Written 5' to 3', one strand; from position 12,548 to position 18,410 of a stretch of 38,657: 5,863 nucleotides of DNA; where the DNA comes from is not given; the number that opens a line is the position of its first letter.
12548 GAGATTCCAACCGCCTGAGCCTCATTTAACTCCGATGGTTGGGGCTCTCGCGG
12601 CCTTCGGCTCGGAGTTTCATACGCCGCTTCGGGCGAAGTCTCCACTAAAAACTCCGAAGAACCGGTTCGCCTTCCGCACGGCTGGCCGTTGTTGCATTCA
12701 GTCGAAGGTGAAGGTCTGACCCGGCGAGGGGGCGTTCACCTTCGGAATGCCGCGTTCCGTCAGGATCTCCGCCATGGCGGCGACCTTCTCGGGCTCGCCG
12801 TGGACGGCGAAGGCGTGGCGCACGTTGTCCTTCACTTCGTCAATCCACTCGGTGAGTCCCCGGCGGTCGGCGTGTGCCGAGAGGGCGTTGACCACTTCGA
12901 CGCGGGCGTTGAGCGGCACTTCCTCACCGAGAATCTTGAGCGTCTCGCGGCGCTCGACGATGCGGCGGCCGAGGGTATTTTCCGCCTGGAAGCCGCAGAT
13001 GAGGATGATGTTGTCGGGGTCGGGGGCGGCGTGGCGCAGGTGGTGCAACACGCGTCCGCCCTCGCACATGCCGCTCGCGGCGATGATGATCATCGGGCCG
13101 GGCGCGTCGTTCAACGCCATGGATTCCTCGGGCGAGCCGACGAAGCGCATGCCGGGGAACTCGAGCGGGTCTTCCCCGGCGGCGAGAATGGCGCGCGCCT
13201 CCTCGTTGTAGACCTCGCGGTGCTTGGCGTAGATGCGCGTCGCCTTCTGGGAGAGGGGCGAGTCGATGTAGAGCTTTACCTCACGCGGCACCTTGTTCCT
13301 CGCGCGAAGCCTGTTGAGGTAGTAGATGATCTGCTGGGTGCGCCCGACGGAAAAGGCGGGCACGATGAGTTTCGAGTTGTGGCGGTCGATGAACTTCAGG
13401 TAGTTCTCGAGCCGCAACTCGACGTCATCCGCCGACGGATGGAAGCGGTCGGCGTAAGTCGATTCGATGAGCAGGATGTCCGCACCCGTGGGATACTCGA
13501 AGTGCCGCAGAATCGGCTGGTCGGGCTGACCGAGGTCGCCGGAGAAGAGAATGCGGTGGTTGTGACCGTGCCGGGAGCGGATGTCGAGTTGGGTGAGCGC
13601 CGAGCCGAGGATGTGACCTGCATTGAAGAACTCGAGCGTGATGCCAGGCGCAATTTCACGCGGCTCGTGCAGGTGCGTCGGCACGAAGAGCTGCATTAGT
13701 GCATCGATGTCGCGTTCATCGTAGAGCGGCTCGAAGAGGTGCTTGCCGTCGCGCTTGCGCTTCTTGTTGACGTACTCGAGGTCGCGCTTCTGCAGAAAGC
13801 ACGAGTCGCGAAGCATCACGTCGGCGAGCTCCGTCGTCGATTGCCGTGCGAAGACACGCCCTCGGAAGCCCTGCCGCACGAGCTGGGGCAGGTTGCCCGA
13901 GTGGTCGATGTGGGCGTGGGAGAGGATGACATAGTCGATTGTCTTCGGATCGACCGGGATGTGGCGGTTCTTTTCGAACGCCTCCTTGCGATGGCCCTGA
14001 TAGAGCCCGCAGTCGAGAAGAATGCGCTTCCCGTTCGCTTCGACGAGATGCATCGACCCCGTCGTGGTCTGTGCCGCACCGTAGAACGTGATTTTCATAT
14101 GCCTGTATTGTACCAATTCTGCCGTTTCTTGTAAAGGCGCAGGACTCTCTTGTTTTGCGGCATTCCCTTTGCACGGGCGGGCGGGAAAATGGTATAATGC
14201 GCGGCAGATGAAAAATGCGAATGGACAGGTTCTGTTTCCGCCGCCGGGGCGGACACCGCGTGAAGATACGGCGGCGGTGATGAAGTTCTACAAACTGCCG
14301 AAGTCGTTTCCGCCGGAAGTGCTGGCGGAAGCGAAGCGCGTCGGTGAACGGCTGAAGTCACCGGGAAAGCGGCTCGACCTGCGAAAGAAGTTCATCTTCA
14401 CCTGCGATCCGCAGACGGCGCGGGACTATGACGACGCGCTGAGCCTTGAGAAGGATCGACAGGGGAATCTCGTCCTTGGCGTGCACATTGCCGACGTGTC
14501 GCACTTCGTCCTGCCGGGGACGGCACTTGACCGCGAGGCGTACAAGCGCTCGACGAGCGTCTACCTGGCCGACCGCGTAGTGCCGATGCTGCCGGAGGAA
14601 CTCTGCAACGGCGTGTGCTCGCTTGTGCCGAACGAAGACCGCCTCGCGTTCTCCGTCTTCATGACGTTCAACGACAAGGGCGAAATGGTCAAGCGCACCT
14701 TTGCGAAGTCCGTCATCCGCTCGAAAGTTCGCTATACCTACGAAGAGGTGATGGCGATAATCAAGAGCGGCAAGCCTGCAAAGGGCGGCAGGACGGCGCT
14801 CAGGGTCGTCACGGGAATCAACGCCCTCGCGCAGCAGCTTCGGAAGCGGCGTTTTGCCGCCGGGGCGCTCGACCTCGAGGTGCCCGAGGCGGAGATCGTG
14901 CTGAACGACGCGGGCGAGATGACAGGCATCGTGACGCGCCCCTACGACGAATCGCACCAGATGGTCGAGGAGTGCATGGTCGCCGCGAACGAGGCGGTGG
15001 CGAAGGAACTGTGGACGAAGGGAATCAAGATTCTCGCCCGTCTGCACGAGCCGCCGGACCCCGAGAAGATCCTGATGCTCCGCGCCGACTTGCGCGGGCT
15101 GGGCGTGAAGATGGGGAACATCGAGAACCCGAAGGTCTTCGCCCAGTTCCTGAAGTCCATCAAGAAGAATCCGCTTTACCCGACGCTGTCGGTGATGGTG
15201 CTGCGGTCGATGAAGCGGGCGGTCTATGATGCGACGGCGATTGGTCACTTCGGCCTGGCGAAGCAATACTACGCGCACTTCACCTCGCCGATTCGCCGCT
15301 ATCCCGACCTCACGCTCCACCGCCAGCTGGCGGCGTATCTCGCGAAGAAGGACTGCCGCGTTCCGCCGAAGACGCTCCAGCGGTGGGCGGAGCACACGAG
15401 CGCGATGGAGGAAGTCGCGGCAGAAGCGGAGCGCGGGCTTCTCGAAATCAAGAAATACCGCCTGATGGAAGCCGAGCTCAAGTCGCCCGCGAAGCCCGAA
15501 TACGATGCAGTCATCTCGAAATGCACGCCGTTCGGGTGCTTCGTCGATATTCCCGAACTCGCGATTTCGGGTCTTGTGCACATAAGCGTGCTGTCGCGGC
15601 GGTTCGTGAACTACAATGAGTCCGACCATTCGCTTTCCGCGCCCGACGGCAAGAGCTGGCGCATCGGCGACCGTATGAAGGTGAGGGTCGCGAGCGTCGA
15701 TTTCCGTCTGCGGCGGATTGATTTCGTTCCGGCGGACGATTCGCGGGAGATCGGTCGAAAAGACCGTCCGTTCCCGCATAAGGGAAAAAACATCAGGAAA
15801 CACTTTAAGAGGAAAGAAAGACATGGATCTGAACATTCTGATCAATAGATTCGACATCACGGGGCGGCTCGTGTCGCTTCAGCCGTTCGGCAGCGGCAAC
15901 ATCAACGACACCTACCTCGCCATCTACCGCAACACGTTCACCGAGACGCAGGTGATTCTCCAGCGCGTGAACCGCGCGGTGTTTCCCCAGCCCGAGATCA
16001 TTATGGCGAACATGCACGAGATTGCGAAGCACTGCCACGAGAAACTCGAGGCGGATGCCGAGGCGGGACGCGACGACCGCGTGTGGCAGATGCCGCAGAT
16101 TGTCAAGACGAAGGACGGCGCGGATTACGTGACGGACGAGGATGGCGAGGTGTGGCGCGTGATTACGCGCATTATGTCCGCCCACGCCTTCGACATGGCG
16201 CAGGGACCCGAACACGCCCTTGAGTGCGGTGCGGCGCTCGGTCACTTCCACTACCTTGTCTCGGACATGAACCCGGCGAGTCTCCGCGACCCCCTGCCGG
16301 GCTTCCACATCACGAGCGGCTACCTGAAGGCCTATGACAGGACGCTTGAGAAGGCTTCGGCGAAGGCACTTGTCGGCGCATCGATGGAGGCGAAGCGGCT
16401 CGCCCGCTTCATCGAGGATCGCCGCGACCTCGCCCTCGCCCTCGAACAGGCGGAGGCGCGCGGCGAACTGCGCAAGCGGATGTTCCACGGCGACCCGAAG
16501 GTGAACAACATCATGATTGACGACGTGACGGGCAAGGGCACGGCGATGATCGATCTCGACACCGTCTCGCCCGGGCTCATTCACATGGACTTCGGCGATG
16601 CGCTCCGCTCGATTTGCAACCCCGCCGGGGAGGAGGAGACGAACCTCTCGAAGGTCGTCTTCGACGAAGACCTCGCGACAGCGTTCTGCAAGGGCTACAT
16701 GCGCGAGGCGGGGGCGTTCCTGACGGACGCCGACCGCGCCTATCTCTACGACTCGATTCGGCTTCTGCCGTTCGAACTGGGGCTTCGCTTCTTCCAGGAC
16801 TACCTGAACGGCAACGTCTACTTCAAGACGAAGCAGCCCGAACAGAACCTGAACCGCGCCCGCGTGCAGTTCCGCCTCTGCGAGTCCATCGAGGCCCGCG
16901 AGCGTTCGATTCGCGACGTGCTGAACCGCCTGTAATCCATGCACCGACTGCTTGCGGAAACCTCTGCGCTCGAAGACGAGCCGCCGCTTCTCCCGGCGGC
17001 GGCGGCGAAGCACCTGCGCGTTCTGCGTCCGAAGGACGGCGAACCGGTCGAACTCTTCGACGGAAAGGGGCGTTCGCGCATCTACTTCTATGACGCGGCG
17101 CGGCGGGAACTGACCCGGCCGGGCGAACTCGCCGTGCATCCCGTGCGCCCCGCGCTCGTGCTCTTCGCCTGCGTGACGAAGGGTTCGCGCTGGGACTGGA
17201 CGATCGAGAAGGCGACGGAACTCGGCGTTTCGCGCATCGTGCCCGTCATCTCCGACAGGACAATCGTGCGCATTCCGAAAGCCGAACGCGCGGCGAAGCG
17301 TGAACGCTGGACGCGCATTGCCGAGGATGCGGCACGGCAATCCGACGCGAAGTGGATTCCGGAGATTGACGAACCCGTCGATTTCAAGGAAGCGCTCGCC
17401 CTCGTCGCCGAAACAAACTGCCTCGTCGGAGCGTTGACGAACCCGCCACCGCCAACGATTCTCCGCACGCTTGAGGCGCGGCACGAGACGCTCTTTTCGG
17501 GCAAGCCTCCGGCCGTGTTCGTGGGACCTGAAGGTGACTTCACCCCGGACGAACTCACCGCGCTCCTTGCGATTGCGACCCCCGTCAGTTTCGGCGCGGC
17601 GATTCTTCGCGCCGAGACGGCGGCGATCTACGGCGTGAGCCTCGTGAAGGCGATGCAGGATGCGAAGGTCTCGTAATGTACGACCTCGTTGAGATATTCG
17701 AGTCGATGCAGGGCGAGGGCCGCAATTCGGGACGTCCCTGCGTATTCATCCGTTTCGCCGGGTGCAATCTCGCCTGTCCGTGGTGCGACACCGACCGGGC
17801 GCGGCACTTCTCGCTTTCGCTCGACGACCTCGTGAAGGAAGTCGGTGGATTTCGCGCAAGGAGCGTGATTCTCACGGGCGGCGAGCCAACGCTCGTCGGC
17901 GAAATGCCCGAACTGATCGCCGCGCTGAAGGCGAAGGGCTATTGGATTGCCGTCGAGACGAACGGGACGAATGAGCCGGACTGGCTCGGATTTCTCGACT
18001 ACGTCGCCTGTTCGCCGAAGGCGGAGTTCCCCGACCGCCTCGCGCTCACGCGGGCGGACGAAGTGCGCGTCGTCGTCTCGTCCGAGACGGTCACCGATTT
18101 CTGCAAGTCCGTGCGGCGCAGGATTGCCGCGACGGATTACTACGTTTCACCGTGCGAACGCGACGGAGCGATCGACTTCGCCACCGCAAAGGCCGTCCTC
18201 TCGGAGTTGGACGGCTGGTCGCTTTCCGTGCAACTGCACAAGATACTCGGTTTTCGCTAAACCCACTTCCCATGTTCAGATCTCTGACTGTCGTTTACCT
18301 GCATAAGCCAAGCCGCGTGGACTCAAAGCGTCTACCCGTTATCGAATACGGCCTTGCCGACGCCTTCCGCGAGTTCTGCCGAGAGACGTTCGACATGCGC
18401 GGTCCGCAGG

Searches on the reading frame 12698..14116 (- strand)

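Call 52: search_protein_families(library=pfam, proteins=[window:12698-14116:-], max_evalue=0.00001)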
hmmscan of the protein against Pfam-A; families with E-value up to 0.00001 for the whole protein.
window:12698-14116:- (472 aa): 5 families
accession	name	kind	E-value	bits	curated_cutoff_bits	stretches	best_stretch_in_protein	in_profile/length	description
PF10996.14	Beta-Casp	-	1.4e-39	135.8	27.7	1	260-386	1-120/120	Beta-Casp domain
PF00753.33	Lactamase_B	-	1.7e-14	54.6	22.7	1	20-82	6-66/196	Metallo-beta-lactamase superfamily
PF12706.13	Lactamase_B_2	-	8.3e-13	48.8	27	1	31-252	2-196/200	Beta-lactamase superfamily domain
PF07521.17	RMMBL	-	1.2e-12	48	21.6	1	400-458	2-59/63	Zn-dependent metallo-hydrolase RNA specificity domain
PF16661.11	Lactamase_B_6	-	1.2e-07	31.8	27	1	24-175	1-147/193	Metallo-beta-lactamase superfamily domain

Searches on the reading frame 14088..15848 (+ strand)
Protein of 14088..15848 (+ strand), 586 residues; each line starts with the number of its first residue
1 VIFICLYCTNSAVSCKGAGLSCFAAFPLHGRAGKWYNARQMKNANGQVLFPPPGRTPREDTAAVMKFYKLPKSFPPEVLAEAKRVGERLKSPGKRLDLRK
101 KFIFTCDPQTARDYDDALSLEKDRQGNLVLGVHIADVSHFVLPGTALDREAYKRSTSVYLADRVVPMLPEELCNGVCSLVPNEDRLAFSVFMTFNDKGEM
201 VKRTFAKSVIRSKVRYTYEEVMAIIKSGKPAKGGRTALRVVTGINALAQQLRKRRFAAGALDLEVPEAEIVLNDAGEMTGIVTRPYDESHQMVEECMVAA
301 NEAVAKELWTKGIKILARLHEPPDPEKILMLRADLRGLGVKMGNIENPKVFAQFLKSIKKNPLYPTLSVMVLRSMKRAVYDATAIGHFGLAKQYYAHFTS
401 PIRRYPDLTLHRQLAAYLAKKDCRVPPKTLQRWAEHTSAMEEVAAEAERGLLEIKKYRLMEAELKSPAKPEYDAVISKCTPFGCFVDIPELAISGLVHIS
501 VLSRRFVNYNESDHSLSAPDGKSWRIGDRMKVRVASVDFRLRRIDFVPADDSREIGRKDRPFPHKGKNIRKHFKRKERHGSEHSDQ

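Call 52: search_protein_families(library=pfam, proteins=[window:14088-15848:+], max_evalue=0.00001)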
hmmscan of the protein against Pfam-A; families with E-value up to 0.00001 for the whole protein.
window:14088-15848:+ (586 aa): 2 families
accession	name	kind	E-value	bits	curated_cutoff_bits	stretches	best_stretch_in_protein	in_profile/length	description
PF00773.25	RNB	-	5.2e-106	355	29.3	1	95-419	1-325/326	RNB domain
PF00575.29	S1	-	3.9e-07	30.8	22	1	472-546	8-71/74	S1 RNA binding domain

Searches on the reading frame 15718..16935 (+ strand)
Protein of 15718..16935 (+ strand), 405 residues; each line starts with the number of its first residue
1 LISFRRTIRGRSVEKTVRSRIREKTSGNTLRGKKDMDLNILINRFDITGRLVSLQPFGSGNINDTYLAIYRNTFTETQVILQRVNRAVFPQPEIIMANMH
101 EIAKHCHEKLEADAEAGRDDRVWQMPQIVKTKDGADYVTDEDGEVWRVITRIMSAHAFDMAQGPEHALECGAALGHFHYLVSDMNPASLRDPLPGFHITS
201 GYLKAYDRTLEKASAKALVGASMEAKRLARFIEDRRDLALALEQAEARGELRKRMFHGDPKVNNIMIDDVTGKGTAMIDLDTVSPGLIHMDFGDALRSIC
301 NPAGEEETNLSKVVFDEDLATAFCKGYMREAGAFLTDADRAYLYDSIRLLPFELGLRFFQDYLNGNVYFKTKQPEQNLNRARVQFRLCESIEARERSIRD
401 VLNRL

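Call 52: search_protein_families(library=pfam, proteins=[window:15718-16935:+], max_evalue=0.00001)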
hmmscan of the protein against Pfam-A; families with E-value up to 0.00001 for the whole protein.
window:15718-16935:+ (405 aa): 1 family
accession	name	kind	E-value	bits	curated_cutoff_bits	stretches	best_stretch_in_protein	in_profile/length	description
PF01636.29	APH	-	7.1e-18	65.7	23.2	1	54-306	2-220/239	Phosphotransferase enzyme family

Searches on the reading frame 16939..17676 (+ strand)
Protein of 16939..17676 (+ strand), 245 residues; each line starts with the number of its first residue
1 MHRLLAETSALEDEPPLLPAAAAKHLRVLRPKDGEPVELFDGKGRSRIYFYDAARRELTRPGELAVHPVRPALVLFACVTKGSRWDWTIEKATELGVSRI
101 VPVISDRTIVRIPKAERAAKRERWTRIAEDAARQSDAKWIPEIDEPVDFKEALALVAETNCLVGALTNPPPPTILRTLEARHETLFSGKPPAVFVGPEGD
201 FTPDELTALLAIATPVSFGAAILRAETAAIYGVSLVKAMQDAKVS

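Call 52: search_protein_families(library=pfam, proteins=[window:16939-17676:+], max_evalue=0.00001)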
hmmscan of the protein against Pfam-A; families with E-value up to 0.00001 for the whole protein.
window:16939-17676:+ (245 aa): 1 family
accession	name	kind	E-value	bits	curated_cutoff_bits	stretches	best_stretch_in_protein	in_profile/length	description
PF04452.19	Methyltrans_RNA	-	3e-39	134.7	23.9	1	72-236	6-164/165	RNA methyltransferase domain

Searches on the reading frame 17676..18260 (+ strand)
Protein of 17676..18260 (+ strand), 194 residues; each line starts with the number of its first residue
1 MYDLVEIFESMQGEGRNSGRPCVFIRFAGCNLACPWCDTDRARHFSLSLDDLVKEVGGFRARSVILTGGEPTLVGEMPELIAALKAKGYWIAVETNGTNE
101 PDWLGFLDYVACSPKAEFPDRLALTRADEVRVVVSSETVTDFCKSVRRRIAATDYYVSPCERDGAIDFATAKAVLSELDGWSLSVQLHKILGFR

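Call 52: search_protein_families(library=pfam, proteins=[window:17676-18260:+], max_evalue=0.00001)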
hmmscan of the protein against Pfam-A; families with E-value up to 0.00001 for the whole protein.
window:17676-18260:+ (194 aa): 1 family
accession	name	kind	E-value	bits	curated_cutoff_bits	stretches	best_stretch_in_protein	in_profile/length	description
PF04055.27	Radical_SAM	-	2.7e-13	50.9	29.5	1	27-106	4-96/166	Radical SAM superfamily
